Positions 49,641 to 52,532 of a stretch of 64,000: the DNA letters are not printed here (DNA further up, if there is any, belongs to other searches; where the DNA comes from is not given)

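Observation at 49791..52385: PNPase carrying an inserted, apparently active DnaQ-like DEDDh exonuclease domain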

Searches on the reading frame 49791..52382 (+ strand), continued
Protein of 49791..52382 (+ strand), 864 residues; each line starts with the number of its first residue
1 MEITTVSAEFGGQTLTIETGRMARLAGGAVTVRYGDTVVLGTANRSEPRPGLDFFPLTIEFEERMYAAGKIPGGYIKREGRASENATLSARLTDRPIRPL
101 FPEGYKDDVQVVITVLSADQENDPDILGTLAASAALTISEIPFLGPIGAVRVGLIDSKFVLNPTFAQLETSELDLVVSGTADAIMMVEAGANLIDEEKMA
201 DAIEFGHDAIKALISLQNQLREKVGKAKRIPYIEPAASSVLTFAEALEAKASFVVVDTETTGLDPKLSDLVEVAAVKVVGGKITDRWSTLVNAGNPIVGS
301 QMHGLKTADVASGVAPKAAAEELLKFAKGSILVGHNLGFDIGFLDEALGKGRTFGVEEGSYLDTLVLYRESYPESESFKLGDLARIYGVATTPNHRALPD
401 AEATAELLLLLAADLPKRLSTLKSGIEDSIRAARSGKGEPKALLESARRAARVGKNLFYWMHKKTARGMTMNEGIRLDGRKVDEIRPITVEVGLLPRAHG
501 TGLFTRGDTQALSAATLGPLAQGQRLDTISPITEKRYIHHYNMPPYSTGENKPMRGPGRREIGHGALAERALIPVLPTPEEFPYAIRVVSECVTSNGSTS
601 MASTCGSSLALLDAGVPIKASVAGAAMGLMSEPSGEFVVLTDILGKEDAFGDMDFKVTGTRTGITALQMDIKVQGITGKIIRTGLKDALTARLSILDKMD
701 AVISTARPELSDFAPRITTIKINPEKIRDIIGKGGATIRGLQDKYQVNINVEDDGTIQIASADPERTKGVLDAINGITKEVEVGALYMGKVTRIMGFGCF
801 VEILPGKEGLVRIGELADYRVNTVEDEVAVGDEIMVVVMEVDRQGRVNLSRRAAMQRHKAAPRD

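Call 7: find_homologous_proteins(query=window:49791-52382:+, max_evalue=1e-20)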
Query window:49791-52382:+ (864 aa): 8000 proteins with E <= 1e-20 among 8000 candidates; the best 120 are listed.
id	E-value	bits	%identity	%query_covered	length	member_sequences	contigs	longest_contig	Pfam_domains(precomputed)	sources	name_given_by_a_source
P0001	0.0e+0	1836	97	100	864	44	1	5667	PF00929.32,PF00013.36,PF03725.21,PF00575.30,PF01138.28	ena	-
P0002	0.0e+0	1726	90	100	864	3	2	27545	PF00929.32,PF00013.36,PF03725.21,PF00575.30,PF01138.28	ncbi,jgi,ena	jgi:polyribonucleotide nucleotidyltransferase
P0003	0.0e+0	1691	89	100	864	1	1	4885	PF00929.32,PF00013.36,PF03725.21,PF00575.30,PF21762.4,PF01138.28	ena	-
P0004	0.0e+0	1690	89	100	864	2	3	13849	PF00929.32,PF00013.36,PF03725.21,PF00575.30,PF01138.28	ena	-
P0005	0.0e+0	1685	88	100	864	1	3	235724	PF00929.32,PF00013.36,PF03725.21,PF00575.30,PF01138.28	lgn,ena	-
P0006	0.0e+0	1685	88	100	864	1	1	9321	PF00929.32,PF00013.36,PF03725.21,PF00575.30,PF01138.28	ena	-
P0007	0.0e+0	1683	88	100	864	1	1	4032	PF00929.32,PF00013.36,PF03725.21,PF00575.30,PF21762.4,PF01138.28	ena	-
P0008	0.0e+0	1682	88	100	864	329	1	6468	PF00929.32,PF00013.36,PF03725.21,PF00575.30,PF01138.28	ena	-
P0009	0.0e+0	1681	88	100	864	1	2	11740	PF00929.32,PF00013.36,PF03725.21,PF00575.30,PF01138.28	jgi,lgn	jgi:polyribonucleotide nucleotidyltransferase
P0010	0.0e+0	1681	88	100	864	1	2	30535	PF00929.32,PF00013.36,PF03725.21,PF00575.30,PF01138.28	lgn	-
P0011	0.0e+0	1680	88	100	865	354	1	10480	PF00929.32,PF00013.36,PF03725.21,PF00575.30,PF01138.28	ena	-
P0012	0.0e+0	1680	88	100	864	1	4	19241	PF00929.32,PF00013.36,PF03725.21,PF00575.30,PF01138.28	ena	-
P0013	0.0e+0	1679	88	100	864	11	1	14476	PF00929.32,PF00013.36,PF03725.21,PF00575.30,PF01138.28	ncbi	ncbi:MAG: polyribonucleotide nucleotidyltransferase [Candidatus Limnocylindrus sp.]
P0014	0.0e+0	1678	88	100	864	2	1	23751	PF00929.32,PF00013.36,PF03725.21,PF00575.30,PF01138.28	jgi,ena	-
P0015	0.0e+0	1678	88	100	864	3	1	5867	PF00929.32,PF00013.36,PF03725.21,PF00575.30,PF21762.4,PF01138.28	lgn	-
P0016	0.0e+0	1675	87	100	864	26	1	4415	PF00929.32,PF00013.36,PF03725.21,PF00575.30,PF01138.28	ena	-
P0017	0.0e+0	1641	86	100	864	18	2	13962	PF00929.32,PF00013.36,PF03725.21,PF00575.30,PF01138.28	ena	-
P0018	0.0e+0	1633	85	100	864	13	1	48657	PF00929.32,PF00013.36,PF03725.21,PF00575.30,PF01138.28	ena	-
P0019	0.0e+0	1359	73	99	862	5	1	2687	PF00929.32,PF00013.36,PF03725.21,PF00575.30,PF01138.28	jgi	jgi:DNA polymerase III epsilon subunit family exonuclease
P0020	0.0e+0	1359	73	99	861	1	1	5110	PF00929.32,PF07650.24,PF00013.36,PF03725.21,PF00575.30,PF01138.28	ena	-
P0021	0.0e+0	1358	72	99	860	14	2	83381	PF00929.32,PF00013.36,PF03725.21,PF00575.30,PF01138.28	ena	-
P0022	0.0e+0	1355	73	99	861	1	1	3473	PF00929.32,PF00013.36,PF03725.21,PF00575.30,PF01138.28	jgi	jgi:DNA polymerase III epsilon subunit family exonuclease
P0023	0.0e+0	1353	72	99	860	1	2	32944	PF00929.32,PF00013.36,PF03725.21,PF00575.30,PF01138.28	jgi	jgi:DNA polymerase III epsilon subunit family exonuclease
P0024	0.0e+0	1352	73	99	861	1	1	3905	PF00929.32,PF07650.24,PF00013.36,PF03725.21,PF00575.30,PF01138.28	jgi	jgi:DNA polymerase III epsilon subunit family exonuclease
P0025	0.0e+0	1352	73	99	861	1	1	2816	PF00929.32,PF07650.24,PF00013.36,PF03725.21,PF00575.30,PF01138.28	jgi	jgi:DNA polymerase III epsilon subunit family exonuclease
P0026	0.0e+0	1352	73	99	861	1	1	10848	PF00929.32,PF00013.36,PF03725.21,PF00575.30,PF01138.28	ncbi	-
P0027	0.0e+0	1351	73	99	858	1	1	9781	PF00929.32,PF00013.36,PF03725.21,PF00575.30,PF01138.28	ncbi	-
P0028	0.0e+0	1351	73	99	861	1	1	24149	PF00929.32,PF07650.24,PF00013.36,PF03725.21,PF00575.30,PF01138.28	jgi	jgi:DNA polymerase III epsilon subunit family exonuclease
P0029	0.0e+0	1350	73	99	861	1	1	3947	PF00929.32,PF07650.24,PF00013.36,PF03725.21,PF00575.30,PF01138.28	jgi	jgi:DNA polymerase III epsilon subunit family exonuclease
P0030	0.0e+0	1350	73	99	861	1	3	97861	PF00929.32,PF07650.24,PF00013.36,PF03725.21,PF00575.30,PF01138.28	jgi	jgi:polyribonucleotide nucleotidyltransferase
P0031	0.0e+0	1349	72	100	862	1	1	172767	PF00929.32,PF00013.36,PF03725.21,PF00575.30,PF16473.12,PF01138.28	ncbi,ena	-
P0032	0.0e+0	1349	72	99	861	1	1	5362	PF00929.32,PF07650.24,PF00013.36,PF03725.21,PF00575.30,PF01138.28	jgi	jgi:DNA polymerase III epsilon subunit family exonuclease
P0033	0.0e+0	1348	72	99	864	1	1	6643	PF00929.32,PF00013.36,PF03725.21,PF00575.30,PF01138.28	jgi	jgi:polyribonucleotide nucleotidyltransferase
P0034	0.0e+0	1348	73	99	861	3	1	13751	PF00929.32,PF07650.24,PF00013.36,PF03725.21,PF00575.30,PF01138.28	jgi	jgi:DNA polymerase III epsilon subunit family exonuclease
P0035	0.0e+0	1348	73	99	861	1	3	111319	PF00929.32,PF07650.24,PF00013.36,PF03725.21,PF00575.30,PF01138.28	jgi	jgi:DNA polymerase III epsilon subunit family exonuclease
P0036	0.0e+0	1348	72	99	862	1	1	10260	PF00929.32,PF00013.36,PF03725.21,PF00575.30,PF01138.28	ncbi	-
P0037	0.0e+0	1348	72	99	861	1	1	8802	PF00929.32,PF07650.24,PF00013.36,PF03725.21,PF00575.30,PF01138.28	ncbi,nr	ncbi:MAG TPA: polyribonucleotide nucleotidyltransferase [Candidatus Limnocylindrales bacterium]|nr:p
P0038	0.0e+0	1347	73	99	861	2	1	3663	PF00929.32,PF07650.24,PF00013.36,PF03725.21,PF00575.30,PF01138.28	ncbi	-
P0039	0.0e+0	1347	73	99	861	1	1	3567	PF00929.32,PF07650.24,PF00013.36,PF03725.21,PF00575.30,PF01138.28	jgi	jgi:DNA polymerase III epsilon subunit family exonuclease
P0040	0.0e+0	1347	72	99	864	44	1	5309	PF00929.32,PF00013.36,PF03725.21,PF00575.30,PF01138.28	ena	-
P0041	0.0e+0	1346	72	100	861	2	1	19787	PF00929.32,PF00013.36,PF03725.21,PF00575.30,PF01138.28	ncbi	-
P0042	0.0e+0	1346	72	99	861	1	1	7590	PF00929.32,PF07650.24,PF00013.36,PF03725.21,PF00575.30,PF01138.28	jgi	jgi:DNA polymerase III epsilon subunit family exonuclease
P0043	0.0e+0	1346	72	99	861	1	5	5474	PF00929.32,PF07650.24,PF00013.36,PF03725.21,PF00575.30,PF01138.28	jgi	jgi:DNA polymerase III epsilon subunit family exonuclease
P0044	0.0e+0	1346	72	99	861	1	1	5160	PF00929.32,PF07650.24,PF00013.36,PF03725.21,PF00575.30,PF03726.20,PF01138.28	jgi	jgi:DNA polymerase III epsilon subunit family exonuclease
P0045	0.0e+0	1345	73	99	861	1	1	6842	PF00929.32,PF07650.24,PF00013.36,PF03725.21,PF00575.30,PF01138.28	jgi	jgi:DNA polymerase III epsilon subunit family exonuclease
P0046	0.0e+0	1345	71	99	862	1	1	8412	PF00929.32,PF00013.36,PF03725.21,PF00575.30,PF01138.28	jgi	jgi:DNA polymerase III epsilon subunit family exonuclease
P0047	0.0e+0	1345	73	99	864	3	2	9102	PF00929.32,PF07650.24,PF00013.36,PF03725.21,PF00575.30,PF01138.28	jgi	jgi:DNA polymerase III epsilon subunit family exonuclease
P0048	0.0e+0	1344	72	99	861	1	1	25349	PF00929.32,PF07650.24,PF00013.36,PF03725.21,PF00575.30,PF01138.28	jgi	jgi:DNA polymerase III epsilon subunit family exonuclease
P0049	0.0e+0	1344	71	99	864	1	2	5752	PF00929.32,PF00013.36,PF03725.21,PF00575.30,PF01138.28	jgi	-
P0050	0.0e+0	1344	71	99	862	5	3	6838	PF00929.32,PF07650.24,PF00013.36,PF03725.21,PF00575.30,PF01138.28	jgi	jgi:polyribonucleotide nucleotidyltransferase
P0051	0.0e+0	1344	72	99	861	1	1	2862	PF00929.32,PF07650.24,PF00013.36,PF03725.21,PF00575.30,PF01138.28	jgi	jgi:DNA polymerase III epsilon subunit family exonuclease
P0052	0.0e+0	1343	72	100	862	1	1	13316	PF00929.32,PF00013.36,PF03725.21,PF00575.30,PF16473.12,PF01138.28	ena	-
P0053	0.0e+0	1342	73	99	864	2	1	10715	PF00929.32,PF07650.24,PF00013.36,PF03725.21,PF00575.30,PF01138.28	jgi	jgi:DNA polymerase III epsilon subunit family exonuclease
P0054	0.0e+0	1341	71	99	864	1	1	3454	PF00929.32,PF00013.36,PF03725.21,PF00575.30,PF01138.28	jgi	jgi:polyribonucleotide nucleotidyltransferase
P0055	0.0e+0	1341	71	99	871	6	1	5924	PF00929.32,PF07650.24,PF00013.36,PF03725.21,PF00575.30,PF01138.28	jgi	jgi:DNA polymerase III epsilon subunit family exonuclease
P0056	0.0e+0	1340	71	99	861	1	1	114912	PF00929.32,PF07650.24,PF00013.36,PF03725.21,PF00575.30,PF03726.20,PF01138.28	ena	-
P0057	0.0e+0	1339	72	99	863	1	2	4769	PF00929.32,PF00013.36,PF03725.21,PF00575.30,PF01138.28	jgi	jgi:DNA polymerase III epsilon subunit family exonuclease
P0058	0.0e+0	1339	72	99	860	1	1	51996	PF00929.32,PF07650.24,PF00013.36,PF03725.21,PF00575.30,PF01138.28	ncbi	ncbi:MAG: hypothetical protein RL338_948 [Chloroflexota bacterium]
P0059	0.0e+0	1338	72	99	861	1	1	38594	PF00929.32,PF07650.24,PF00013.36,PF03725.21,PF00575.30,PF01138.28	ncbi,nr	ncbi:MAG TPA: polyribonucleotide nucleotidyltransferase [Candidatus Limnocylindrales bacterium]|nr:p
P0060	0.0e+0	1338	72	99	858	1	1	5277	PF00929.32,PF07650.24,PF00013.36,PF03725.21,PF00575.30,PF01138.28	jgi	jgi:DNA polymerase III epsilon subunit family exonuclease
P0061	0.0e+0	1338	71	99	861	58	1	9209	PF00929.32,PF00013.36,PF03725.21,PF00575.30,PF01138.28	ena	-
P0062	0.0e+0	1338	71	99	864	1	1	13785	PF00929.32,PF00013.36,PF03725.21,PF00575.30,PF01138.28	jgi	jgi:polyribonucleotide nucleotidyltransferase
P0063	0.0e+0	1338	72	99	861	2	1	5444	PF00929.32,PF00013.36,PF03725.21,PF00575.30,PF01138.28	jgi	-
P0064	0.0e+0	1337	72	99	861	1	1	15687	PF00929.32,PF07650.24,PF00013.36,PF03725.21,PF00575.30,PF01138.28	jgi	jgi:DNA polymerase III epsilon subunit family exonuclease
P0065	0.0e+0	1337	71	99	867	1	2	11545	PF00929.32,PF07650.24,PF00013.36,PF03725.21,PF00575.30,PF01138.28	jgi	jgi:DNA polymerase III epsilon subunit family exonuclease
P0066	0.0e+0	1337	71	99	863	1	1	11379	PF00929.32,PF00013.36,PF03725.21,PF00575.30,PF01138.28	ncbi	-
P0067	0.0e+0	1337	71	99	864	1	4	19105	PF00929.32,PF00013.36,PF03725.21,PF00575.30,PF01138.28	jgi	-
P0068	0.0e+0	1337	71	99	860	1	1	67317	PF00929.32,PF07650.24,PF00013.36,PF03725.21,PF00575.30,PF01138.28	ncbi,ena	-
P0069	0.0e+0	1337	71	99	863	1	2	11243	PF00929.32,PF00013.36,PF03725.21,PF00575.30,PF01138.28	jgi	jgi:polyribonucleotide nucleotidyltransferase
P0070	0.0e+0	1337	72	99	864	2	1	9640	PF00929.32,PF00013.36,PF03725.21,PF00575.30,PF01138.28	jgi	jgi:DNA polymerase III epsilon subunit family exonuclease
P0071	0.0e+0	1337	71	99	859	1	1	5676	PF00929.32,PF00013.36,PF03725.21,PF00575.30,PF01138.28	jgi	jgi:polyribonucleotide nucleotidyltransferase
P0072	0.0e+0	1336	71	99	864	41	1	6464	PF00929.32,PF00013.36,PF03725.21,PF00575.30,PF16473.12,PF01138.28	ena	-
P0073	0.0e+0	1336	72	99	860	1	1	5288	PF00929.32,PF07650.24,PF00013.36,PF03725.21,PF00575.30,PF01138.28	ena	-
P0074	0.0e+0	1336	71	99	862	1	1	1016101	PF00929.32,PF00013.36,PF03725.21,PF00575.30,PF16473.12,PF01138.28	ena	-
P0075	0.0e+0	1336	72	99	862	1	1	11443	PF00929.32,PF07650.24,PF00013.36,PF03725.21,PF00575.30,PF01138.28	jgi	jgi:DNA polymerase III epsilon subunit family exonuclease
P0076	0.0e+0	1336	71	99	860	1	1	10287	PF00929.32,PF07650.24,PF00013.36,PF03725.21,PF00575.30,PF01138.28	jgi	-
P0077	0.0e+0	1336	72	99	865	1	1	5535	PF00929.32,PF07650.24,PF00013.36,PF03725.21,PF00575.30,PF01138.28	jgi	jgi:DNA polymerase III epsilon subunit family exonuclease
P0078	0.0e+0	1336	70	99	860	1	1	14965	PF00929.32,PF07650.24,PF00013.36,PF03725.21,PF00575.30,PF03726.20,PF01138.28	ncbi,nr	ncbi:MAG TPA: polyribonucleotide nucleotidyltransferase [Candidatus Limnocylindrales bacterium]|nr:p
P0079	0.0e+0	1336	70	99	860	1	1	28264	PF00929.32,PF07650.24,PF00013.36,PF03725.21,PF00575.30,PF03726.20,PF01138.28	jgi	jgi:DNA polymerase III epsilon subunit family exonuclease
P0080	0.0e+0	1336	71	99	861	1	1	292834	PF00929.32,PF00013.36,PF03725.21,PF00575.30,PF01138.28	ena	-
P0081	0.0e+0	1335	71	99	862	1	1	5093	PF00929.32,PF00013.36,PF03725.21,PF00575.30,PF01138.28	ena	-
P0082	0.0e+0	1335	72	99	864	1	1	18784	PF00929.32,PF07650.24,PF00013.36,PF03725.21,PF00575.30,PF01138.28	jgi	jgi:DNA polymerase III epsilon subunit family exonuclease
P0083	0.0e+0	1335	83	84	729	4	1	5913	PF00929.32,PF00013.36,PF03725.21,PF00575.30,PF01138.28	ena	-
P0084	0.0e+0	1335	71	99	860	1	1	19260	PF00929.32,PF07650.24,PF00013.36,PF03725.21,PF00575.30,PF01138.28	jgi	jgi:DNA polymerase III epsilon subunit family exonuclease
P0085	0.0e+0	1335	71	99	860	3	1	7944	PF00929.32,PF07650.24,PF00013.36,PF03725.21,PF00575.30,PF01138.28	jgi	jgi:DNA polymerase III epsilon subunit family exonuclease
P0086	0.0e+0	1335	71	99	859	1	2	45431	PF00929.32,PF00013.36,PF03725.21,PF00575.30,PF01138.28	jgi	jgi:polyribonucleotide nucleotidyltransferase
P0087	0.0e+0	1335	71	99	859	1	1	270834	PF00929.32,PF00013.36,PF03725.21,PF00575.30,PF01138.28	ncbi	-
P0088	0.0e+0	1335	71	99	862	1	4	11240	PF00929.32,PF00013.36,PF03725.21,PF00575.30,PF01138.28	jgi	-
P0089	0.0e+0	1335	71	99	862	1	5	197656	PF00929.32,PF00013.36,PF03725.21,PF00575.30,PF01138.28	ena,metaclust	metaclust:\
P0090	0.0e+0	1335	70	99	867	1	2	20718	PF00929.32,PF07650.24,PF00013.36,PF03725.21,PF00575.30,PF01138.28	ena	-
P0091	0.0e+0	1335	71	99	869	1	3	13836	PF00929.32,PF07650.24,PF00013.36,PF03725.21,PF00575.30,PF01138.28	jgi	jgi:DNA polymerase III epsilon subunit family exonuclease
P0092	0.0e+0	1335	71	99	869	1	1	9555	PF00929.32,PF07650.24,PF00013.36,PF03725.21,PF00575.30,PF01138.28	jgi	jgi:DNA polymerase III epsilon subunit family exonuclease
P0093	0.0e+0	1335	71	99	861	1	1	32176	PF00929.32,PF07650.24,PF00013.36,PF03725.21,PF00575.30,PF03726.20,PF01138.28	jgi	jgi:DNA polymerase III epsilon subunit family exonuclease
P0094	0.0e+0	1335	71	99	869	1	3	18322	PF00929.32,PF07650.24,PF00013.36,PF03725.21,PF00575.30,PF01138.28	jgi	jgi:DNA polymerase III epsilon subunit family exonuclease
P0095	0.0e+0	1334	72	99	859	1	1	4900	PF00929.32,PF07650.24,PF00013.36,PF03725.21,PF00575.30,PF01138.28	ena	-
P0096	0.0e+0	1334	71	99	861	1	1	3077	PF00929.32,PF00013.36,PF03725.21,PF00575.30,PF01138.28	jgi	jgi:DNA polymerase III epsilon subunit family exonuclease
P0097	0.0e+0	1334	72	99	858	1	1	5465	PF00929.32,PF07650.24,PF00013.36,PF03725.21,PF00575.30,PF01138.28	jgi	jgi:DNA polymerase III epsilon subunit family exonuclease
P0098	0.0e+0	1334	71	99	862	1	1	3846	PF00929.32,PF00013.36,PF03725.21,PF00575.30,PF01138.28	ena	-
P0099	0.0e+0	1334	70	99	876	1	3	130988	PF00929.32,PF07650.24,PF00013.36,PF03725.21,PF00575.30,PF03726.20,PF01138.28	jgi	jgi:DNA polymerase III epsilon subunit family exonuclease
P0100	0.0e+0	1334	72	99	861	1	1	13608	PF00929.32,PF00013.36,PF03725.21,PF00575.30,PF01138.28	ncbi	ncbi:MAG: polyribonucleotide nucleotidyltransferase [Chloroflexota bacterium]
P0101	0.0e+0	1334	70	99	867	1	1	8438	PF00929.32,PF07650.24,PF00013.36,PF03725.21,PF00575.30,PF01138.28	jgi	jgi:DNA polymerase III epsilon subunit family exonuclease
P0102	0.0e+0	1334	71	99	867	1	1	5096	PF00929.32,PF07650.24,PF00013.36,PF03725.21,PF00575.30,PF01138.28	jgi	-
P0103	0.0e+0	1334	71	99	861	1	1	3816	PF00929.32,PF00013.36,PF03725.21,PF00575.30,PF16473.12,PF01138.28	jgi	-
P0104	0.0e+0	1334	71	99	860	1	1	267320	PF00929.32,PF07650.24,PF00013.36,PF03725.21,PF00575.30,PF03726.20,PF01138.28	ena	-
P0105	0.0e+0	1334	70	100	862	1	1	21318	PF00929.32,PF00013.36,PF03725.21,PF00575.30,PF01138.28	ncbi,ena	-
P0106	0.0e+0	1334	71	99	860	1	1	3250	PF00929.32,PF07650.24,PF00013.36,PF03725.21,PF00575.30,PF01138.28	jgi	jgi:DNA polymerase III epsilon subunit family exonuclease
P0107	0.0e+0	1334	72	99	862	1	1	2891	PF00929.32,PF07650.24,PF00013.36,PF03725.21,PF00575.30,PF01138.28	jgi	jgi:DNA polymerase III epsilon subunit family exonuclease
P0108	0.0e+0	1334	71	99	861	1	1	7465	PF00929.32,PF00013.36,PF03725.21,PF00575.30,PF16473.12,PF01138.28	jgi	jgi:DNA polymerase III epsilon subunit family exonuclease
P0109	0.0e+0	1333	71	99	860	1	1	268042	PF00929.32,PF07650.24,PF00013.36,PF03725.21,PF00575.30,PF01138.28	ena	-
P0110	0.0e+0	1333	71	99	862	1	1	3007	PF00929.32,PF00013.36,PF03725.21,PF00575.30,PF01138.28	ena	-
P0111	0.0e+0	1333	72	99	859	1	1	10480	PF00929.32,PF07650.24,PF00013.36,PF03725.21,PF00575.30,PF01138.28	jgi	jgi:polyribonucleotide nucleotidyltransferase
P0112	0.0e+0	1333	72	99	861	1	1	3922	PF00929.32,PF00013.36,PF03725.21,PF00575.30,PF01138.28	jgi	jgi:polyribonucleotide nucleotidyltransferase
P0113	0.0e+0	1333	71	99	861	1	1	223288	PF00929.32,PF00013.36,PF03725.21,PF00575.30,PF01138.28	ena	-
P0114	0.0e+0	1333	71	99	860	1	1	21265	PF00929.32,PF07650.24,PF00013.36,PF03725.21,PF00575.30,PF01138.28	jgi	jgi:DNA polymerase III epsilon subunit family exonuclease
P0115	0.0e+0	1333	71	99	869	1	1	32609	PF00929.32,PF00013.36,PF03725.21,PF00575.30,PF01138.28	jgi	jgi:DNA polymerase III epsilon subunit family exonuclease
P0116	0.0e+0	1333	72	99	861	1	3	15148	PF00929.32,PF07650.24,PF00013.36,PF03725.21,PF00575.30,PF01138.28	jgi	jgi:DNA polymerase III epsilon subunit family exonuclease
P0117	0.0e+0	1333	71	99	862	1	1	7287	PF00929.32,PF07650.24,PF00013.36,PF03725.21,PF00575.30,PF03726.20,PF01138.28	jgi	jgi:DNA polymerase III epsilon subunit family exonuclease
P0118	0.0e+0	1332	71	99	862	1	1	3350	PF00929.32,PF00013.36,PF03725.21,PF00575.30,PF01138.28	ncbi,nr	ncbi:MAG TPA: polyribonucleotide nucleotidyltransferase [Candidatus Limnocylindrales bacterium]|nr:p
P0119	0.0e+0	1332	72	99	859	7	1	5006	PF00929.32,PF07650.24,PF00013.36,PF03725.21,PF00575.30,PF01138.28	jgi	jgi:polyribonucleotide nucleotidyltransferase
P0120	0.0e+0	1332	70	99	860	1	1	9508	PF00929.32,PF07650.24,PF00013.36,PF03725.21,PF00575.30,PF03726.20,PF01138.28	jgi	-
